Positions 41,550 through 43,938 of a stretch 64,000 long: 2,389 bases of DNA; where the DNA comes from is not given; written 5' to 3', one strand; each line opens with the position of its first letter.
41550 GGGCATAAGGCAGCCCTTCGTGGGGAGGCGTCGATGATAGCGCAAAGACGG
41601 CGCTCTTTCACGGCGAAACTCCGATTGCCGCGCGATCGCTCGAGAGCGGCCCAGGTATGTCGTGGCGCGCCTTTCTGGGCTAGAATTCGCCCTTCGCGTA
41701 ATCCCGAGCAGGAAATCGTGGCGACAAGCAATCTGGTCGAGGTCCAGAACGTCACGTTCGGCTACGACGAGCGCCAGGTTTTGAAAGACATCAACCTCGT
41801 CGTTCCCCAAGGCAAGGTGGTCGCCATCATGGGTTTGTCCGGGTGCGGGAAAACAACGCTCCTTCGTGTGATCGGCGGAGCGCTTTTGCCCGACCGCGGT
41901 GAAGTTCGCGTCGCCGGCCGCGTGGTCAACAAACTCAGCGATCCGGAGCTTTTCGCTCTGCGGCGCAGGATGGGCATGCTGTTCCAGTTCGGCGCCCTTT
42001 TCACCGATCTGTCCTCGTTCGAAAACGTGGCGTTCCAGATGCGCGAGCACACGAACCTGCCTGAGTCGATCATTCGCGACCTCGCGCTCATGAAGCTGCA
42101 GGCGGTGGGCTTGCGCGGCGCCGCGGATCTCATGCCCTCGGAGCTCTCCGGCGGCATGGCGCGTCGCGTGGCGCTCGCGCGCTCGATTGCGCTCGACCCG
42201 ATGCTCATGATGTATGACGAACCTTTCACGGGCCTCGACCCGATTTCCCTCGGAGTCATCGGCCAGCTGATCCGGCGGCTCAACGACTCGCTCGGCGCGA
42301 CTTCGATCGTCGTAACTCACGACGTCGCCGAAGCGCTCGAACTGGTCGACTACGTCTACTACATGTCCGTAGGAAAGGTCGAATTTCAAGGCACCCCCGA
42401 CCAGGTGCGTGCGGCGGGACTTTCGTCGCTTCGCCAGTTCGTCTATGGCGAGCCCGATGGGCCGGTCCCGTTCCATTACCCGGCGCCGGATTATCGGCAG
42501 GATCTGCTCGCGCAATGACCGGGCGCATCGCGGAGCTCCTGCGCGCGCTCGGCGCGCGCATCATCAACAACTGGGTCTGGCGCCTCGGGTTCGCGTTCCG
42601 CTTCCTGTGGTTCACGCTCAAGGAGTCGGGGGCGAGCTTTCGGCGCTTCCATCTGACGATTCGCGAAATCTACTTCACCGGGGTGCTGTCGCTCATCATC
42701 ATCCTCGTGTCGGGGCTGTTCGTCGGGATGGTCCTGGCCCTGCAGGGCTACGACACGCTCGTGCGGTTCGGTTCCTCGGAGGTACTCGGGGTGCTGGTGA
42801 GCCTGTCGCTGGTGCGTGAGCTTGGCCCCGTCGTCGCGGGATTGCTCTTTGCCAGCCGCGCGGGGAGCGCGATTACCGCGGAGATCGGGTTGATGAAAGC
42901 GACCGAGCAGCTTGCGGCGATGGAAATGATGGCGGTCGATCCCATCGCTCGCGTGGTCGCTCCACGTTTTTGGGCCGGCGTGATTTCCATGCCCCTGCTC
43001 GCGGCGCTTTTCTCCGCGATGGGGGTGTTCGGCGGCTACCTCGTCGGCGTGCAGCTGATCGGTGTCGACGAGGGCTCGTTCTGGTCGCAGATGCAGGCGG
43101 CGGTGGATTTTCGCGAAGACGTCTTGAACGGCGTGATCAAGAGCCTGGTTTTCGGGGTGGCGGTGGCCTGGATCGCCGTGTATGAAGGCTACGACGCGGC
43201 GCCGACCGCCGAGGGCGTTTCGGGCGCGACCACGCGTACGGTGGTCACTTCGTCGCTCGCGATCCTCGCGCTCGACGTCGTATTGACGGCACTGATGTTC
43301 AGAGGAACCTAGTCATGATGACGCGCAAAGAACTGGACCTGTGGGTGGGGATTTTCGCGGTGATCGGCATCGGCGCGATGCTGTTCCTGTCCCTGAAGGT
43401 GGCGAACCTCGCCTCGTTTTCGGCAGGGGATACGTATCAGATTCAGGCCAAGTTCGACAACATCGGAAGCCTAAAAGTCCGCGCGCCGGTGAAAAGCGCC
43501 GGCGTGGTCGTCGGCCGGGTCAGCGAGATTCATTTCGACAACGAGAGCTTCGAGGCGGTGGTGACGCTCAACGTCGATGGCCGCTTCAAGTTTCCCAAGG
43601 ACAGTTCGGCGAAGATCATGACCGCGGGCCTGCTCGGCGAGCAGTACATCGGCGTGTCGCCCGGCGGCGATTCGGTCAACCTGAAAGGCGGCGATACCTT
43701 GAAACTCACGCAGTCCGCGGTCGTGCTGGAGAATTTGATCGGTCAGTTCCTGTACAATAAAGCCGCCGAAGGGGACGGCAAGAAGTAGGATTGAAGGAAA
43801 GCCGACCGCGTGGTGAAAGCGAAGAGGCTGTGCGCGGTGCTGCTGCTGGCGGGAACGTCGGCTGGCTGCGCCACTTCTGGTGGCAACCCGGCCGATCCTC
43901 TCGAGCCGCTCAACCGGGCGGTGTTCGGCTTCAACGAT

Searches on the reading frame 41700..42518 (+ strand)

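Call 46: search_protein_families(library=ncbifam, proteins=[window:41700-42518:+], max_evalue=1e-10)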
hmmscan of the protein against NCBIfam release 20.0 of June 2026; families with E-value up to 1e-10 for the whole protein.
window:41700-42518:+ (272 aa): 175 families (the best 25 are shown)
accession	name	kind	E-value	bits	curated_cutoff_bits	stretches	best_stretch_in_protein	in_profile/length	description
NF008809.0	PRK11831.1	equivalog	7.6e-105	350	441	1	9-271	5-267/270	phospholipid ABC transporter ATP-binding protein MlaF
TIGR03265.1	PhnT2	equivalog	7.2e-50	170.2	457.7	1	11-237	3-223/353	putative 2-aminoethylphosphonate ABC transporter ATP-binding protein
TIGR00968.1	3a0106s01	subfamily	6.7e-49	166.5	342.75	1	14-239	2-221/237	sulfate ABC transporter ATP-binding protein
NF008105.0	PRK10851.1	equivalog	4e-48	164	502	1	13-238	3-226/362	sulfate/thiosulfate ABC transporter ATP-binding protein CysA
NF006987.0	PRK09452.1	equivalog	1.7e-46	158.7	482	1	7-236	12-235/378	spermidine/putrescine ABC transporter ATP-binding protein PotA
NF043075.1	MMSYN1_0197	equivalog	2.6e-45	154.9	550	1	11-236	1-220/341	spermidine/putrescine ABC transporter ATP-binding protein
TIGR01186.1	proV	subfamily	1.1e-44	153.1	326.6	1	27-236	8-217/363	betaine/proline/choline family ABC transporter ATP-binding protein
TIGR04521.1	ECF_ATPase_2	equivalog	1.3e-44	152.3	330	1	14-237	2-233/279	energy-coupling factor transporter ATPase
TIGR03258.1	PhnT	equivalog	8.1e-44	150.1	499.15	1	13-237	9-228/359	2-aminoethylphosphonate ABC transport system ATP-binding subunit PhnT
NF007027.0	PRK09493.1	equivalog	6.4e-43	146.8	379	1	12-239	1-226/240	glutamine ABC transporter ATP-binding protein GlnQ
TIGR02673.1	FtsE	equivalog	8.3e-43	146.5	264.85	1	12-210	1-198/214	cell division ATP-binding protein FtsE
TIGR00972.1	3a0107s01c2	equivalog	8.5e-43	146.5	343.2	1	13-236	2-230/248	phosphate ABC transporter ATP-binding protein PstB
NF040933.2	ABC_arch_GlcV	equivalog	3.6e-42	144.5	450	1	13-236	3-229/357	glucose ABC transporter ATP-binding protein GlcV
TIGR02982.1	heterocyst_DevA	subfamily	9.4e-42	143.1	295.8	1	21-227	12-219/220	ABC exporter ATP-binding subunit, DevA family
TIGR02315.1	ABC_phnC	equivalog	1.4e-41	142.5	266.1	1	13-242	2-239/243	phosphonate ABC transporter ATP-binding protein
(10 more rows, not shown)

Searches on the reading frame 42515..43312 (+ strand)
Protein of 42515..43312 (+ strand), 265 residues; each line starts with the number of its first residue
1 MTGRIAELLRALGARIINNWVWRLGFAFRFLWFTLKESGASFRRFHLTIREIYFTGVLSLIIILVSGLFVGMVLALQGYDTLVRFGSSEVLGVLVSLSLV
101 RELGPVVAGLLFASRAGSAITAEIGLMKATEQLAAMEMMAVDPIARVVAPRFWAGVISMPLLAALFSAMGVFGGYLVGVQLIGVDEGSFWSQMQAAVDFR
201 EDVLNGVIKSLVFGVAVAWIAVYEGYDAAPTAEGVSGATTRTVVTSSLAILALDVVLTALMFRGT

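Call 46: search_protein_families(library=ncbifam, proteins=[window:42515-43312:+], max_evalue=1e-10)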
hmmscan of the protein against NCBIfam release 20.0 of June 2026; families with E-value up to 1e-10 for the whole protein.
window:42515-43312:+ (265 aa): 2 families
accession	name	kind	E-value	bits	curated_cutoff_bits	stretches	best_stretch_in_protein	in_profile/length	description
NF033619.1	perm_MlaE_1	exception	2e-124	414.2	315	1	12-263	3-253/253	lipid asymmetry maintenance ABC transporter permease subunit MlaE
TIGR00056.1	TIGR00056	subfamily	1.6e-88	296.7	212.2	1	30-264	26-259/260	MlaE family lipid ABC transporter permease subunit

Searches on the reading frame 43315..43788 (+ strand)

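Call 46: search_protein_families(library=ncbifam, proteins=[window:43315-43788:+], max_evalue=1e-10)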
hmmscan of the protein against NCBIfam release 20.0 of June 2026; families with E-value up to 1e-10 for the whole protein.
window:43315-43788:+ (157 aa): 2 families
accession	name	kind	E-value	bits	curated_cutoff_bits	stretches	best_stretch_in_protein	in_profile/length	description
TIGR04430.1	OM_asym_MlaD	equivalog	4.7e-57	191.9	135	1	4-148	2-146/146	outer membrane lipid asymmetry maintenance protein MlaD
TIGR00996.1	Mtu_fam_mce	paralog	3.9e-20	72.2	140.5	1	11-139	2-131/291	MCE family protein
